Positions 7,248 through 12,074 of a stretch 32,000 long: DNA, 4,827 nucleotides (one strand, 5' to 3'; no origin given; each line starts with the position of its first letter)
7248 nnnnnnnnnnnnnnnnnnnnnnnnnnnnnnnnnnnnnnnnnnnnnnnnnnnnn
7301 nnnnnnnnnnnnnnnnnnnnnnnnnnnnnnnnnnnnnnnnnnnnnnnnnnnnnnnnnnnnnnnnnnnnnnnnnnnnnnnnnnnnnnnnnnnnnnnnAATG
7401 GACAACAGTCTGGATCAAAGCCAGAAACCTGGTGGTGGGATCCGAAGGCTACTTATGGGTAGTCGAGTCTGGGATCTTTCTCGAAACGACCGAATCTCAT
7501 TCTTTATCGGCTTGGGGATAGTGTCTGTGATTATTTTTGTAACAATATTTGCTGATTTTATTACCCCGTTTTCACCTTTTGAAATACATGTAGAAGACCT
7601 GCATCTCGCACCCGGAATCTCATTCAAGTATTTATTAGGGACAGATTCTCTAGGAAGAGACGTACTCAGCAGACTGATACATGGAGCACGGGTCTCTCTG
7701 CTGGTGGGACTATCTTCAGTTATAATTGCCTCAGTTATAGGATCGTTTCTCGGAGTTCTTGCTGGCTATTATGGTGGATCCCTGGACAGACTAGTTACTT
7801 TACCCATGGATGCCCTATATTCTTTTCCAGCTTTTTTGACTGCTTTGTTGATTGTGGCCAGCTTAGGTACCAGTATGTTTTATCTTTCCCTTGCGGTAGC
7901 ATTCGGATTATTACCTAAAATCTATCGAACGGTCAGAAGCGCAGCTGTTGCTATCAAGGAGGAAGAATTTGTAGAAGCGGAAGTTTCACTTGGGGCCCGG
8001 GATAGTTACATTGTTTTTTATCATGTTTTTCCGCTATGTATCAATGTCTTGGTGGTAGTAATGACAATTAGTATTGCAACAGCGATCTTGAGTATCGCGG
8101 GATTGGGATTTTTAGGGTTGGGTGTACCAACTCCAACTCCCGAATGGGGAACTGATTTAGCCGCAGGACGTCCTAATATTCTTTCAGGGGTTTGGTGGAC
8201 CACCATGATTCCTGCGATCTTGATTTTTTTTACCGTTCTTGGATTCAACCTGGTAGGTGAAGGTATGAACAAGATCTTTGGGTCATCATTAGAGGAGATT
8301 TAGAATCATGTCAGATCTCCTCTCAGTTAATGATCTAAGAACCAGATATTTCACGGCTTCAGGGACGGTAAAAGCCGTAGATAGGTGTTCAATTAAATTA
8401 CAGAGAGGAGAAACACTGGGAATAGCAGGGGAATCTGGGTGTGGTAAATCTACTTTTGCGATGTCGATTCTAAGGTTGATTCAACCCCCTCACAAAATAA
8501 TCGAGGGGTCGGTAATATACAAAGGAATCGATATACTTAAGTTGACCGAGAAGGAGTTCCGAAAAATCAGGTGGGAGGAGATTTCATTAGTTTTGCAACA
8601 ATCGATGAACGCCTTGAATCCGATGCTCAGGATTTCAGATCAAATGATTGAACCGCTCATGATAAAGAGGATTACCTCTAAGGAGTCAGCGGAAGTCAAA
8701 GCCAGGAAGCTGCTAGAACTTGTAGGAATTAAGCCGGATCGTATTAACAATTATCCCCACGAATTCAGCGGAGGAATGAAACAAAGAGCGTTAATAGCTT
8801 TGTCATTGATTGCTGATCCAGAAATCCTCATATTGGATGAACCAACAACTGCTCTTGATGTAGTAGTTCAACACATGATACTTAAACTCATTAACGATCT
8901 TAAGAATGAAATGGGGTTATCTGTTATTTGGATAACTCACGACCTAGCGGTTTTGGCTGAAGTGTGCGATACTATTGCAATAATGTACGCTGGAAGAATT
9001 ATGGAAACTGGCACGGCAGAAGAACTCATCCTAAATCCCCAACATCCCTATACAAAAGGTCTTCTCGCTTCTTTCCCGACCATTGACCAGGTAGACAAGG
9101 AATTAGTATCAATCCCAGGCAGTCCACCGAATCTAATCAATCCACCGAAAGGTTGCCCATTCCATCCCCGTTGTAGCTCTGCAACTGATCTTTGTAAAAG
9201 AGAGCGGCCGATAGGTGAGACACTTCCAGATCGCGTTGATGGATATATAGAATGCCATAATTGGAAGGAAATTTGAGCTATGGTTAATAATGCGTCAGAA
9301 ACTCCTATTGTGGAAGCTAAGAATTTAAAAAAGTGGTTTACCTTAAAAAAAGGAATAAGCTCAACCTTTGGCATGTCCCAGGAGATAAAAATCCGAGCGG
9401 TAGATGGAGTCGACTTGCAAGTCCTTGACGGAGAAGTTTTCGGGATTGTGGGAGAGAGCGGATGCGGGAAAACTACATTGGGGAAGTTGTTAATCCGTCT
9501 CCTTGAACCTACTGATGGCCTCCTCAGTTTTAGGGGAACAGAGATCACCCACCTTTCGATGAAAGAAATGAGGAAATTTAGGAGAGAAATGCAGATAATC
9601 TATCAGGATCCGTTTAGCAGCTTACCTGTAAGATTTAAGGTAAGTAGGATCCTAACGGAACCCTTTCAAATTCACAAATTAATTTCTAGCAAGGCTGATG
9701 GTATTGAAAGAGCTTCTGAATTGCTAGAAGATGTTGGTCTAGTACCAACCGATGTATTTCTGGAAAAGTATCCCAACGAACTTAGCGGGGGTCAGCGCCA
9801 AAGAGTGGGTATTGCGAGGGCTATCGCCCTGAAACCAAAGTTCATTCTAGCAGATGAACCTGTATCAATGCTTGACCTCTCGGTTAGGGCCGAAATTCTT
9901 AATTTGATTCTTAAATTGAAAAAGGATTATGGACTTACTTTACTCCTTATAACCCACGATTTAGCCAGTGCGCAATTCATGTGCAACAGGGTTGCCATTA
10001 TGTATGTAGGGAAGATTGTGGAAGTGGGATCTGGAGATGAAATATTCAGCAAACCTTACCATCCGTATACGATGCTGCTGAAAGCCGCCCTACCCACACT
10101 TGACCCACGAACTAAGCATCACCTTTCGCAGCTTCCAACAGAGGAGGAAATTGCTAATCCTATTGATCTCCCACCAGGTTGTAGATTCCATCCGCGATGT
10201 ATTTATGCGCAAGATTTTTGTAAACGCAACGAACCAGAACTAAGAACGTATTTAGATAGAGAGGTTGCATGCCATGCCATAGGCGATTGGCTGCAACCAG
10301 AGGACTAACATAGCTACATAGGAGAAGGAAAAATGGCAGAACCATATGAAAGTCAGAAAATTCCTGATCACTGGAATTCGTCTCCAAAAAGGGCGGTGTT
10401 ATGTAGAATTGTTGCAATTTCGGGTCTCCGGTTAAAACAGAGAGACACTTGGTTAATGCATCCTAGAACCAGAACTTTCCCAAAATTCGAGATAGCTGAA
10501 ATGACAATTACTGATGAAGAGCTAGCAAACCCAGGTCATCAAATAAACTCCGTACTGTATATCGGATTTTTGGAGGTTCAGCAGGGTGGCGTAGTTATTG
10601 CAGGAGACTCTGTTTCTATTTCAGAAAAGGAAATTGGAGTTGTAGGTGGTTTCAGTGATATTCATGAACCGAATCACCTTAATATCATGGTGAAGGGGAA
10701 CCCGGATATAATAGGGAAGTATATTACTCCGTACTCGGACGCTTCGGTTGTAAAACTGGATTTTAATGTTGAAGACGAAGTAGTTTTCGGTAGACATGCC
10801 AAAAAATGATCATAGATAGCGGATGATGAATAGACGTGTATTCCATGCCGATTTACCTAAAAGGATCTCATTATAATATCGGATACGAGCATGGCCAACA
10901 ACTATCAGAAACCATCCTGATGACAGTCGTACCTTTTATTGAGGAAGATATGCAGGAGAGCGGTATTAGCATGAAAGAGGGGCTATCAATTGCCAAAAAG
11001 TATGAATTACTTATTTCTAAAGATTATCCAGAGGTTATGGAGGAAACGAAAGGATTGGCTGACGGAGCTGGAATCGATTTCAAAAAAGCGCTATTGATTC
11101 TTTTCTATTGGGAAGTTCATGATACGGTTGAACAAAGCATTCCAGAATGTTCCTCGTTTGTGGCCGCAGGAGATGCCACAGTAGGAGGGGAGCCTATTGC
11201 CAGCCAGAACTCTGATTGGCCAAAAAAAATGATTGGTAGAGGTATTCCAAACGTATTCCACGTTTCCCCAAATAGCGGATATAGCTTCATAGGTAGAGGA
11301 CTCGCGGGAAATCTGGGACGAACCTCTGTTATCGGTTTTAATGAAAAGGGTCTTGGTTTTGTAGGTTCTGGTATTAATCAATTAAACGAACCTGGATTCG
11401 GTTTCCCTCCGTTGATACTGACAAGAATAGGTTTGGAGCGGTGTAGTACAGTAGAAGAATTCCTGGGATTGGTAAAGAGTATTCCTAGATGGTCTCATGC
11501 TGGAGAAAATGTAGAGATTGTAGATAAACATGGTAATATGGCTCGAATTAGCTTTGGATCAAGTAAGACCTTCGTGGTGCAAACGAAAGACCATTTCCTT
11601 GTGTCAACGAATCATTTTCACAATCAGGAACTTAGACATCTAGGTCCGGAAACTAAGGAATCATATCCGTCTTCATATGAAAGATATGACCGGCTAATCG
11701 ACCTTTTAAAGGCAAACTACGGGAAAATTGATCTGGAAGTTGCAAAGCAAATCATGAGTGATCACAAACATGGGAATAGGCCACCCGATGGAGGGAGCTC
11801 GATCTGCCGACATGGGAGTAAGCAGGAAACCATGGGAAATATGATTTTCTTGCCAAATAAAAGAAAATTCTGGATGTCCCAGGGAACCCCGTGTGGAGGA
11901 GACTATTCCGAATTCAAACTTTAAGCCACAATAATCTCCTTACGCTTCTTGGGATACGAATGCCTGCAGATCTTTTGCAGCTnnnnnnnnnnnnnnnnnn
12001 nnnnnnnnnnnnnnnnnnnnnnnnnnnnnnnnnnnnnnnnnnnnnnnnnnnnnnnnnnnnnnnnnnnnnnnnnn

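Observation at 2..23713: ~23-kb self-contained uptake-and-degradation island for an unknown amino-acid/peptide derivative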

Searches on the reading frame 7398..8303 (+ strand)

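Call 3: search_protein_families(library=pfam, proteins=[window:7398-8303:+])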
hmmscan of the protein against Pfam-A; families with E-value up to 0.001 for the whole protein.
window:7398-8303:+ (301 aa): 2 families
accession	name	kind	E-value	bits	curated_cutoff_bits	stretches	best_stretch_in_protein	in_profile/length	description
PF00528.27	BPD_transp_1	-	2e-22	80.3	26.4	1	115-296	1-180/184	Binding-protein-dependent transport system inner membrane component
PF12911.12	OppC_N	-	3.8e-05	23.9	23.9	1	36-72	17-53/53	N-terminal TM domain of oligopeptide transport permease C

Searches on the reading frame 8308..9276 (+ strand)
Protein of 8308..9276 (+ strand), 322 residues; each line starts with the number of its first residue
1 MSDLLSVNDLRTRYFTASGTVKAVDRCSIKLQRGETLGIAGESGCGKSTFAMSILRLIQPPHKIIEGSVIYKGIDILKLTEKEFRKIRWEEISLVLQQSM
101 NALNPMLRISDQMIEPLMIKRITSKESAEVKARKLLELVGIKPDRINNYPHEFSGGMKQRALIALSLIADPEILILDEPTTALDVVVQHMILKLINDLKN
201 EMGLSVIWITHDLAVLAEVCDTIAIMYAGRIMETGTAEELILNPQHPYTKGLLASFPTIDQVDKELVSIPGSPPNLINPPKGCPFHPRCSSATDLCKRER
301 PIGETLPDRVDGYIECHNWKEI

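Call 3: search_protein_families(library=pfam, proteins=[window:8308-9276:+])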
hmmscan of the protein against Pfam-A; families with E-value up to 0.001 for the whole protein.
window:8308-9276:+ (322 aa): 4 families
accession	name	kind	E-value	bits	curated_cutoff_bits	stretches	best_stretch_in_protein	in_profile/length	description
PF00005.33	ABC_tran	-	1.6e-27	97.2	25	1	25-181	2-137/137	ABC transporter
PF08352.17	oligo_HPY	-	2.3e-21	76.4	27.1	1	232-296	1-65/65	Oligopeptide/dipeptide transporter, C-terminal region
PF13304.12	AAA_21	-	1.2e-07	32.6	27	1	146-216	231-303/304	AAA domain, putative AbiEii toxin, Type IV TA system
PF02463.25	SMC_N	-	0.00019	21.4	40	1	37-220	27-206/220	RecF/RecN/SMC N terminal domain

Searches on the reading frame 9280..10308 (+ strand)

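Call 3: search_protein_families(library=pfam, proteins=[window:9280-10308:+])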
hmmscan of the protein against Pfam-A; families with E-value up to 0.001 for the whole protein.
window:9280-10308:+ (342 aa): 3 families
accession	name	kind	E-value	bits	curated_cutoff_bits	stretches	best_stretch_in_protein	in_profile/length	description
PF00005.33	ABC_tran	-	1e-29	104.3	25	1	42-195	2-136/137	ABC transporter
PF08352.17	oligo_HPY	-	8.7e-16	58.5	27.1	1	247-314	1-65/65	Oligopeptide/dipeptide transporter, C-terminal region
PF13304.12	AAA_21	-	0.00072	20.1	27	0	167-228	237-300/304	AAA domain, putative AbiEii toxin, Type IV TA system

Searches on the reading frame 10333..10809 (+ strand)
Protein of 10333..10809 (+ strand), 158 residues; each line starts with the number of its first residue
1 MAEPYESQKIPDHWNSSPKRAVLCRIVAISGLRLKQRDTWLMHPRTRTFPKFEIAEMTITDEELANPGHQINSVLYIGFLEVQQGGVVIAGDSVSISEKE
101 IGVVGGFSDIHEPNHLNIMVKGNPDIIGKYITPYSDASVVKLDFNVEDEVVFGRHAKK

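Call 4: search_protein_families(library=pfam, proteins=[window:10333-10809:+])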
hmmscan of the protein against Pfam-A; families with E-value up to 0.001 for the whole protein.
window:10333-10809:+ (158 aa): 1 family
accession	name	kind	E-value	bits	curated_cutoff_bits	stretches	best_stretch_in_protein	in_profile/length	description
PF21891.1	DUF6917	-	1.3e-29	103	27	1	18-129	3-114/127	Family of unknown function (DUF6917)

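Call 6: search_protein_families(library=ncbifam, proteins=[window:10333-10809:+], max_evalue=0.01)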
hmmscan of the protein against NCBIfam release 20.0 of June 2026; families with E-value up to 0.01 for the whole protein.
window:10333-10809:+ (158 aa): 0 families

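Call 10: find_homologous_proteins(query=window:10333-10809:+)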
Query window:10333-10809:+ (158 aa): 14 proteins with E <= 0.001 among 42 candidates. Only proteins of 86 to 277 residues were searched: fused or split forms outside these lengths cannot appear, so this answer is no evidence that the protein stands alone or is whole; lengths 'longer' or 'shorter' looks for them.
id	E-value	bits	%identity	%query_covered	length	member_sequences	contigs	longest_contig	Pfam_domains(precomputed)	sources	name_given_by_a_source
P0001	6.4e-101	353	100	100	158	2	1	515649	PF21891.2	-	-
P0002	6.1e-79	281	78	99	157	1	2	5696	PF21891.2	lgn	-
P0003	6.0e-62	226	62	99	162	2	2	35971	PF21891.2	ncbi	ncbi:MAG: DUF6917 domain-containing protein [Candidatus Hodarchaeales archaeon]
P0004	6.0e-59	216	62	99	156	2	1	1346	PF21891.2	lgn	-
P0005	3.2e-58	214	61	97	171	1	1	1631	PF21891.2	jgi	jgi:hypothetical protein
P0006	8.9e-57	209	60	97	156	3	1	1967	PF21891.2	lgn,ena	-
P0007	3.4e-56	208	61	96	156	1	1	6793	PF21891.2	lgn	-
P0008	1.2e-53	199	58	97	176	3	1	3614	PF21891.2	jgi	-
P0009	2.3e-53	198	57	96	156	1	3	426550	PF21891.2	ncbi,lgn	-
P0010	1.7e-51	192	57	97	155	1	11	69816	PF21891.2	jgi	jgi:hypothetical protein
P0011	1.7e-50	189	54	99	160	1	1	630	PF21891.2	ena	-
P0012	2.5e-50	188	56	97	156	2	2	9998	PF21891.2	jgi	jgi:hypothetical protein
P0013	1.2e-48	183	56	96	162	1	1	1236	PF21891.2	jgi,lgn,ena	-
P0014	2.3e-48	182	53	98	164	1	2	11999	PF21891.2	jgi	jgi:hypothetical protein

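Call 12: find_encoding_contigs(protein=P0003, flank=10000, max_places=3)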
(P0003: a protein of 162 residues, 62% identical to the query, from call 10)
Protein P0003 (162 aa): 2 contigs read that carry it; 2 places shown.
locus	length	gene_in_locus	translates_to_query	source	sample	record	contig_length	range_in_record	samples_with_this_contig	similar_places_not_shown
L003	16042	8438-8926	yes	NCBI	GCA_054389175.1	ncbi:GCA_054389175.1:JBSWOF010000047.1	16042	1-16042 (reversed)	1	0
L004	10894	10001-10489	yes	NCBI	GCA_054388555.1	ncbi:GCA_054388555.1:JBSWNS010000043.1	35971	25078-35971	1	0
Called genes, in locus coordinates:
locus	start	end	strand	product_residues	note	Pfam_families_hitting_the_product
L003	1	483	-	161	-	PF03972:MmgE_PrpD_N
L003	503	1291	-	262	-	PF03447:NAD_binding_3, PF01958:Asp_DH_C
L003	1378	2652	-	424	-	PF00202:Aminotran_3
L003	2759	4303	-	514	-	PF00496:SBP_bac_5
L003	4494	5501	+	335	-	PF19300:BPD_transp_1_N, PF00528:BPD_transp_1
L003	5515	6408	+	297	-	PF12911:OppC_N (weak), PF00528:BPD_transp_1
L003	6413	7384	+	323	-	PF00005:ABC_tran, PF13304:AAA_21 (weak), PF08352:oligo_HPY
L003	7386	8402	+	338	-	PF00005:ABC_tran, PF08352:oligo_HPY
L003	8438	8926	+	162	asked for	PF21891:DUF6917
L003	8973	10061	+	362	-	PF03417:AAT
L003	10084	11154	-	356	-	PF01555:N6_N4_Mtase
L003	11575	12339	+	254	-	-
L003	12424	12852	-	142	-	-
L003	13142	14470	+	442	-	PF05222:AlaDh_PNT_N, PF01262:AlaDh_PNT_C (weak)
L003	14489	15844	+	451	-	PF01488:Shikimate_DH (weak), PF03435:Sacchrp_dh_NADP, PF16653:Sacchrp_dh_C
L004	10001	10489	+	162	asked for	PF21891:DUF6917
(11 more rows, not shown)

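Call 13: find_encoding_contigs(protein=P0009, flank=10000, max_places=3)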
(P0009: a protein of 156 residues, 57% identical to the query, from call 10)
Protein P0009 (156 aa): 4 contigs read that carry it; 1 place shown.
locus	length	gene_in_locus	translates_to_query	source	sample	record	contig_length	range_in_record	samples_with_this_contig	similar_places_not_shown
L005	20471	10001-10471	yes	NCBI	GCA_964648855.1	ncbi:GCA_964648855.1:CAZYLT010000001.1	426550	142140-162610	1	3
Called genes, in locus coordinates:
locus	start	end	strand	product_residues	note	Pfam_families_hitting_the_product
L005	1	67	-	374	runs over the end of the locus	PF00266:Aminotran_5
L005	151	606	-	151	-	PF12840:HTH_20, PF13404:HTH_AsnC-type, PF13412:HTH_24, PF01037:AsnC_trans_reg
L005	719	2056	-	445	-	PF03972:MmgE_PrpD_N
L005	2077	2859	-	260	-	PF03447:NAD_binding_3, PF01958:Asp_DH_C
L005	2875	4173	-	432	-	PF00202:Aminotran_3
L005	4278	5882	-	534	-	PF00496:SBP_bac_5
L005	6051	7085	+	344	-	PF19300:BPD_transp_1_N, PF00528:BPD_transp_1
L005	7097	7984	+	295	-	PF12911:OppC_N (weak), PF00528:BPD_transp_1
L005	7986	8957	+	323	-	PF00005:ABC_tran, PF13304:AAA_21 (faint), PF08352:oligo_HPY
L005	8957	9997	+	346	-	PF00005:ABC_tran, PF13401:AAA_22 (weak), PF08352:oligo_HPY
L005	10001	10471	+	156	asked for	PF21891:DUF6917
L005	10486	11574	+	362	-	PF03417:AAT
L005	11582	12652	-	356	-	PF01244:Peptidase_M19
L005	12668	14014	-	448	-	PF03972:MmgE_PrpD_N, PF19305:MmgE_PrpD_C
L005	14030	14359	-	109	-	-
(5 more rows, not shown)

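Call 14: find_encoding_contigs(protein=P0010, flank=10000, max_places=4)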
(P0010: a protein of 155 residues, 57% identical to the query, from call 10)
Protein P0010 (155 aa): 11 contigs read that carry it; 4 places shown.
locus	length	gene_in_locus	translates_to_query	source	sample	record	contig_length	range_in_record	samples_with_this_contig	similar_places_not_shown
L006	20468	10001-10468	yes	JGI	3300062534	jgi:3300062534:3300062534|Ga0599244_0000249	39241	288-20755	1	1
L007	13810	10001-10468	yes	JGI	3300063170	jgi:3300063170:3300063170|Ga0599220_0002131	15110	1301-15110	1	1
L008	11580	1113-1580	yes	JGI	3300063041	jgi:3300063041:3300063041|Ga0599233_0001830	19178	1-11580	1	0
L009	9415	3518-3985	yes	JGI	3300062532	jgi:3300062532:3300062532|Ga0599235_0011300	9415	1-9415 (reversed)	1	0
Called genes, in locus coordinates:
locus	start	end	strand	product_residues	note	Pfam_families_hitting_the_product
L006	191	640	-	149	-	PF13404:HTH_AsnC-type, PF13412:HTH_24, PF12840:HTH_20 (weak), PF01037:AsnC_trans_reg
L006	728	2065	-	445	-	PF03972:MmgE_PrpD_N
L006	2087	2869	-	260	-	PF03447:NAD_binding_3, PF01958:Asp_DH_C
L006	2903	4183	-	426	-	PF00202:Aminotran_3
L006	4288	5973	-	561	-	PF00496:SBP_bac_5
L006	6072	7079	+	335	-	PF19300:BPD_transp_1_N, PF00528:BPD_transp_1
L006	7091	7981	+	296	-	PF00528:BPD_transp_1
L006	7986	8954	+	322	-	PF00005:ABC_tran, PF13304:AAA_21, PF08352:oligo_HPY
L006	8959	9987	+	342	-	PF00005:ABC_tran, PF13304:AAA_21 (faint), PF08352:oligo_HPY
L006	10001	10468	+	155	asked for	PF21891:DUF6917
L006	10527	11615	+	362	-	PF03417:AAT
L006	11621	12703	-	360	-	PF01244:Peptidase_M19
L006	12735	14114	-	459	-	PF03972:MmgE_PrpD_N, PF19305:MmgE_PrpD_C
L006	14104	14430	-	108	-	-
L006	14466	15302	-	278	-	-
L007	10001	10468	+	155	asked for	PF21891:DUF6917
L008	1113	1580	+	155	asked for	PF21891:DUF6917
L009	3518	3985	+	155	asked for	PF21891:DUF6917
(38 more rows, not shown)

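Call 19: find_related_loci(query=A1, collection=genome_contigs, flank=10000)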
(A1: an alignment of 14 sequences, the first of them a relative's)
Query A1 (158 aa) in genome_contigs; peptide patterns used: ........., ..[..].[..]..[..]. (x = any residue, [..] = any of these).
23 stretches matched a pattern; 8 encode a relative of the query (tblastn E <= 1e-3); 8 distinct loci.
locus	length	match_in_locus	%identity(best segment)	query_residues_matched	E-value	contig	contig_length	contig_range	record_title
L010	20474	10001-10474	96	1-158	8e-103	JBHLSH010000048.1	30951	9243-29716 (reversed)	MAG: Candidatus Heimdallarchaeota archaeon isolate TM2S.58 TM2S.58@2863, whole genome shotgun sequence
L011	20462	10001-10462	59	1-154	4e-62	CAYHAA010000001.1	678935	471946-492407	MAG TPA_asm: uncultured archaeon isolate ERP119294_co1_301 genome assembly, contig: NODE_6_length_678935_cov_67.755798, 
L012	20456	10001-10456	57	1-152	4e-60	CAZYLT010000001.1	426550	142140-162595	MAG TPA_asm: uncultured archaeon isolate binchicken_co17_198 genome assembly, contig: NODE_7_length_426550_cov_108.05156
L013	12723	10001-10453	52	3-153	6e-53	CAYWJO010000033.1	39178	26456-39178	MAG TPA_asm: uncultured archaeon isolate SRP214966_co7_247 genome assembly, contig: NODE_526_length_39178_cov_5.831812, 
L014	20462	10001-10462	50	3-156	6e-52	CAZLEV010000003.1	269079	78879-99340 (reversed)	MAG TPA_asm: uncultured archaeon isolate binchicken_co379_69 genome assembly, contig: NODE_23_length_269079_cov_14.00058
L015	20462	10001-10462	52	3-156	8e-51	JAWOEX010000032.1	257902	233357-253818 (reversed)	MAG: Candidatus Thorarchaeota archaeon isolate BLK6-1.bin.124 k191_2142492, whole genome shotgun sequence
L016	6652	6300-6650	62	1-117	1e-49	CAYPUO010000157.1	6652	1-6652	MAG TPA_asm: uncultured archaeon isolate SRP323688_co1_182 genome assembly, contig: NODE_16188_length_6652_cov_4.578293,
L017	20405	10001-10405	43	19-154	2e-37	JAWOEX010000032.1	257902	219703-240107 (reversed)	MAG: Candidatus Thorarchaeota archaeon isolate BLK6-1.bin.124 k191_2142492, whole genome shotgun sequence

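Call 51: predict_structure(alignment_id=A2)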
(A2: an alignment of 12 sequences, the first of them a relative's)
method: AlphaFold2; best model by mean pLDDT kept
length: 158 residues; sequences in the alignment: 12
mean_pLDDT: 92.9   pTM: 0.87
mean pLDDT of the five models: 92.9, 92.3, 92.3, 91.9, 90.5
residues with pLDDT >= 90: 133; 70-90: 20; 50-70: 3; < 50: 2
segments of 3 or more residues with pLDDT < 50: none
pLDDT, mean of each block of 10 residues (from residue 1): 77 80 98 95 94 98 95 97 96 96 97 96 98 96 97 70
secondary structure, 60 per line:
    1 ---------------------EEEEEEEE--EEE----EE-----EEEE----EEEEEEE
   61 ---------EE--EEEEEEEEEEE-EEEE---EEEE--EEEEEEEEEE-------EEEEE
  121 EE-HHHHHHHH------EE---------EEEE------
elements in order: E22-29 E32-34 E46-49 E54-60 E74-84 E86-89 E93-96 E99-108 E116-122 H124-131 E149-152

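Call 55: fold_search(model_id=the predicted structure, library=pdb)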
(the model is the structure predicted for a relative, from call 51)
No match with E <= 0.001 here; weaker rows may still be real.
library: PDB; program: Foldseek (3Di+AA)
matches with E <= 10: 500; with E <= 0.001: 0
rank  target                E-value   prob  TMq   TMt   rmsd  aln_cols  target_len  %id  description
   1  4kku_C                3.2e-01  0.10  0.22  0.16  17.2       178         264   10  Structure of BesA (Selenomethinone derivative - P212121) (released 2013-07-10)
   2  4kku_A                3.5e-01  0.08  0.22  0.15  17.1       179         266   11  Structure of BesA (Selenomethinone derivative - P212121) (released 2013-07-10)
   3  4kkt_B                4.4e-01  0.09  0.23  0.16  17.1       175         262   10  Crystal Structure of BesA (P21 form) (released 2013-07-10)
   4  4kkt_A                4.9e-01  0.06  0.19  0.13  17.0       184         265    9  Crystal Structure of BesA (P21 form) (released 2013-07-10)
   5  4kku_B                4.9e-01  0.10  0.25  0.17  17.1       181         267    9  Structure of BesA (Selenomethinone derivative - P212121) (released 2013-07-10)
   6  5sun_B                5.2e-01  0.02  0.11  0.06  24.2       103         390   16  IDH1 R132H in complex with IDH146 (released 2017-02-08)
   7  6s3y_A                5.5e-01  0.02  0.12  0.13  15.3       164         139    7  CBDP35 SeMet structure (released 2020-07-15)
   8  6thj_H                5.5e-01  0.02  0.12  0.13  15.2       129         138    7  CBDP35 Native structure (released 2020-12-02)
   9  4csp_A                5.8e-01  0.02  0.14  0.09  15.1       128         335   11  Structure of the F306C mutant of nitrite reductase from Achromobacter xylosoxidans (released 2014-07-30)
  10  5w1n_B                6.1e-01  0.03  0.16  0.13  17.4       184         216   11  Crystal structure of the human astrovirus 2 Oxford serotype capsid protein spike at 1.35-A resolution (released 2017-11-08)
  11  6s4s_A                6.1e-01  0.02  0.11  0.12  14.8       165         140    8  CBDP35 Native structure (released 2020-07-15)
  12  3n99_g                6.4e-01  0.14  0.29  0.18  11.6       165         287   12  Crystal structure of TM1086 (released 2010-06-16)
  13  6s3y_C                7.2e-01  0.02  0.12  0.13  15.4       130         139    7  CBDP35 SeMet structure (released 2020-07-15)
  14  6s3y_B                7.6e-01  0.02  0.12  0.13  15.3       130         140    7  CBDP35 SeMet structure (released 2020-07-15)
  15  1ndt                  8.5e-01  0.02  0.13  0.08  15.5       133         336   10  NITRITE REDUCTASE FROM ALCALIGENES XYLOSOXIDANS (released 1998-11-04)
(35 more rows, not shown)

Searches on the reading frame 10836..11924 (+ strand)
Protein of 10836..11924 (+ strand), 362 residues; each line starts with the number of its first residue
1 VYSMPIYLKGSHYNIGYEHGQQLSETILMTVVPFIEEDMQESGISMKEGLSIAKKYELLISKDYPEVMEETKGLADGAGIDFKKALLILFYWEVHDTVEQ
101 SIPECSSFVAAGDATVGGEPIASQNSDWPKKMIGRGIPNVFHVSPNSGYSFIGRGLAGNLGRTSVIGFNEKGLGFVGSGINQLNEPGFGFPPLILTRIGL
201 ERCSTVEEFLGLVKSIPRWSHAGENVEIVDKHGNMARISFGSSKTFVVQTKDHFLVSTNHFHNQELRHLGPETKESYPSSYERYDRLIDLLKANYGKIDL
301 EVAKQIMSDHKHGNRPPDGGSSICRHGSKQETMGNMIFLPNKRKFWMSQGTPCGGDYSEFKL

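Call 4: search_protein_families(library=pfam, proteins=[window:10836-11924:+])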
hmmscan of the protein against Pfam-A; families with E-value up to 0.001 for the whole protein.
window:10836-11924:+ (362 aa): 1 family
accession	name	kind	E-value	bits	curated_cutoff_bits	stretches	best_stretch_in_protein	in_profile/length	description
PF03417.21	AAT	-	4.3e-22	79.3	23.2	1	140-351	23-222/225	Acyl-coenzyme A:6-aminopenicillanic acid acyl-transferase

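Call 6: search_protein_families(library=ncbifam, proteins=[window:10836-11924:+], max_evalue=0.01)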
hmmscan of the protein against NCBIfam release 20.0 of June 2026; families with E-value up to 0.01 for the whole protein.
window:10836-11924:+ (362 aa): 1 family
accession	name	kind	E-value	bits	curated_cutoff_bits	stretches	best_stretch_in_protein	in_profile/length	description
NF040521.1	C45_proenzyme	subfamily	1.2e-56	192.4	85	1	9-344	1-312/313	C45 family autoproteolytic acyltransferase/hydrolase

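Call 34: search_solved_structures(query=window:10836-11924:+, max_evalue=0.01)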
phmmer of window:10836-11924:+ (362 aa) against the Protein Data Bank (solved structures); distinct sequences matched with E-value up to 0.01: 2.
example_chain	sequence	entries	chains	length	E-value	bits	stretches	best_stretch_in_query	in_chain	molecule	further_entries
2x1d_A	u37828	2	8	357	0.00066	21.9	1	6-310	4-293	ACYL-COENZYME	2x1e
2x1c_A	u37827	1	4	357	0.00085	21.5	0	6-87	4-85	ACYL-COENZYME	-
